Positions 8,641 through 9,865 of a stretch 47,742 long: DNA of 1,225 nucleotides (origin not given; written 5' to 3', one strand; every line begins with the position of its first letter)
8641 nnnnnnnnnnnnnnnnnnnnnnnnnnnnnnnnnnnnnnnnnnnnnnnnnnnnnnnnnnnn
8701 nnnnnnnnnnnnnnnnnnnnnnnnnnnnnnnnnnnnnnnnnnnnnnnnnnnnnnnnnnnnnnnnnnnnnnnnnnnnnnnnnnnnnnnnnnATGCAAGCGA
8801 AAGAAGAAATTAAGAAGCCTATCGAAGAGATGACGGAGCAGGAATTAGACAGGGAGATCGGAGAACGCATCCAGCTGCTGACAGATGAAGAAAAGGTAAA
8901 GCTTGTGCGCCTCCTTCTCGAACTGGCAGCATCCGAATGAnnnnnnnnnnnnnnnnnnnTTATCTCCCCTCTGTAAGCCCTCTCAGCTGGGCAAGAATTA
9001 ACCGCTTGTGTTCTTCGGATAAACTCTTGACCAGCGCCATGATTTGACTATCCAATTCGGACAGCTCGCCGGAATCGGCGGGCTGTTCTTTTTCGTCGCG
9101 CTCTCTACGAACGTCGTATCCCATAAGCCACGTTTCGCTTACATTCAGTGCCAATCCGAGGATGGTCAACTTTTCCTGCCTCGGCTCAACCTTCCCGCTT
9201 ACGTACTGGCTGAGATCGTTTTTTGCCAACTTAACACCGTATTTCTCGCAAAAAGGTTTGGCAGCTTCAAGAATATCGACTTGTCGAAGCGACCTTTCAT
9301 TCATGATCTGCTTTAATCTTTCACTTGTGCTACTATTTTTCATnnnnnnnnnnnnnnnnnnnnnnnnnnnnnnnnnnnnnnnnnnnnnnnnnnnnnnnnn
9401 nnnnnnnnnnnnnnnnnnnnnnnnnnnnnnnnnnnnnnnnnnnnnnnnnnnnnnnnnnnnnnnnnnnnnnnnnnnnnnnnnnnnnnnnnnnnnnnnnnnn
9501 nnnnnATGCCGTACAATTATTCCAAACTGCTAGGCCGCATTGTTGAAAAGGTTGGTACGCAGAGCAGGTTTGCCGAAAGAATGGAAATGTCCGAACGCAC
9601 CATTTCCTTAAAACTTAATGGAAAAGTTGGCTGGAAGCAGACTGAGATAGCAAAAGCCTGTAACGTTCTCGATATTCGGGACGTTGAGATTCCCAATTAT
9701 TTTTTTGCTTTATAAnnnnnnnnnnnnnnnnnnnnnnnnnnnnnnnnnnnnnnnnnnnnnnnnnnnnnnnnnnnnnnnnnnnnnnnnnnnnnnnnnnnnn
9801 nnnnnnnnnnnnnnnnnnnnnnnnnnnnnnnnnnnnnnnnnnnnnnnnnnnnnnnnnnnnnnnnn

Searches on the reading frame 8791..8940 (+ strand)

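Call 3: search_protein_families(library=pfam, proteins=[window:8791-8940:+], max_evalue=0.1)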
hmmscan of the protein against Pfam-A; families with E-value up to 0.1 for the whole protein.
window:8791-8940:+ (49 aa): 1 family
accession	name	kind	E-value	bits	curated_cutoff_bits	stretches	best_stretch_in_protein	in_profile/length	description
PF19981.4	DUF6417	-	0.032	14.7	28.4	1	24-47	21-44/69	Family of unknown function (DUF6417)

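Call 7: search_protein_families(library=phrogs, proteins=[window:8791-8940:+], max_evalue=0.01)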
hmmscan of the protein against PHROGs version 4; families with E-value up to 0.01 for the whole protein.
window:8791-8940:+ (49 aa): 0 families

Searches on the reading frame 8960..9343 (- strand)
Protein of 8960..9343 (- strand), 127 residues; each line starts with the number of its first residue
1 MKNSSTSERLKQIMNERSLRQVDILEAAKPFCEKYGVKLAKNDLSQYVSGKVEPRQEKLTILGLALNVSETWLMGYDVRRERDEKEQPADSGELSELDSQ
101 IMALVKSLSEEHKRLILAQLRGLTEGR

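Call 3: search_protein_families(library=pfam, proteins=[window:8960-9343:-], max_evalue=0.1)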
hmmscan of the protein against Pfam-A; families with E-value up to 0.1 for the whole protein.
window:8960-9343:- (127 aa): 1 family
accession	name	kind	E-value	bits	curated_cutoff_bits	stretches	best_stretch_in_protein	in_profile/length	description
PF01381.28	HTH_3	-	0.0037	17.7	23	1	44-73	26-55/55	Helix-turn-helix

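Call 6: search_protein_families(library=ncbifam, proteins=[window:8960-9343:-], max_evalue=0.1)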
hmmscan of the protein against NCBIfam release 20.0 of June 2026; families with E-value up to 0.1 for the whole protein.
window:8960-9343:- (127 aa): 2 families
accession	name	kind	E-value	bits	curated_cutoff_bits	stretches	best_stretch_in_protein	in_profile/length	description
NF007257.0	PRK09706.1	subfamily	2.4e-07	30.6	101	1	37-122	28-113/135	transcriptional repressor DicA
NF041951.1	phage_RstR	subfamily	8.2e-06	26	80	1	6-99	3-86/108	RstR family transcriptional repressor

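Call 7: search_protein_families(library=phrogs, proteins=[window:8960-9343:-], max_evalue=0.01)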
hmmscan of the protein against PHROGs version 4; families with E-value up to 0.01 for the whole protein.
window:8960-9343:- (127 aa): 8 families
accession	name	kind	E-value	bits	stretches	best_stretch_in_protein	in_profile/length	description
phrog_8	-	transcription regulation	3.9e-13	50.6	1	1-110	72-164/346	transcriptional regulator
phrog_2967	-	transcription regulation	8e-13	49.4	1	3-113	8-95/225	transcriptional regulator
phrog_35297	-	transcription regulation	1.6e-10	42.4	1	1-40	21-60/75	CI-like repressor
phrog_3037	-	transcription regulation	1.7e-08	35.5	1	5-119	26-122/189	transcriptional repressor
phrog_4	-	transcription regulation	7.4e-08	32.8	1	3-86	132-204/400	transcriptional repressor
phrog_2328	-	transcription regulation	0.00052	20.8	1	39-89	40-86/128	transcriptional repressor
phrog_7396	-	unknown function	0.0016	19.2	1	17-87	21-91/227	-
phrog_3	-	transcription regulation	0.0025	18.7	1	2-99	85-171/430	transcriptional repressor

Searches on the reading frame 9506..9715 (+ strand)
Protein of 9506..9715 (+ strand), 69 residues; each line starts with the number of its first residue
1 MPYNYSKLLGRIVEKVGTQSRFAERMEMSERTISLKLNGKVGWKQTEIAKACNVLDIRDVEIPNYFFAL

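Call 3: search_protein_families(library=pfam, proteins=[window:9506-9715:+], max_evalue=0.1)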
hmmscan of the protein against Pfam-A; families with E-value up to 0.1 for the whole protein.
window:9506-9715:+ (69 aa): 6 families
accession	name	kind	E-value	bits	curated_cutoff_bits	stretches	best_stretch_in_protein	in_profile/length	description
PF05339.17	DUF739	-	2.1e-29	101.9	27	1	1-67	1-67/69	Protein of unknown function (DUF739)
PF13443.12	HTH_26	-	0.00095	19.8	22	1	18-58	12-53/63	Cro/C1-type HTH DNA-binding domain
PF01381.28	HTH_3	-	0.02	15.3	23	0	18-56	11-49/55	Helix-turn-helix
PF13560.12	HTH_31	-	0.031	15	27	1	18-61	16-60/64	Helix-turn-helix domain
PF15943.11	YdaS_toxin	-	0.033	14.5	30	1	10-40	2-32/65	Bacterial toxin YdaS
PF13730.12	HTH_36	-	0.06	13.6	25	0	18-35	27-44/55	Helix-turn-helix domain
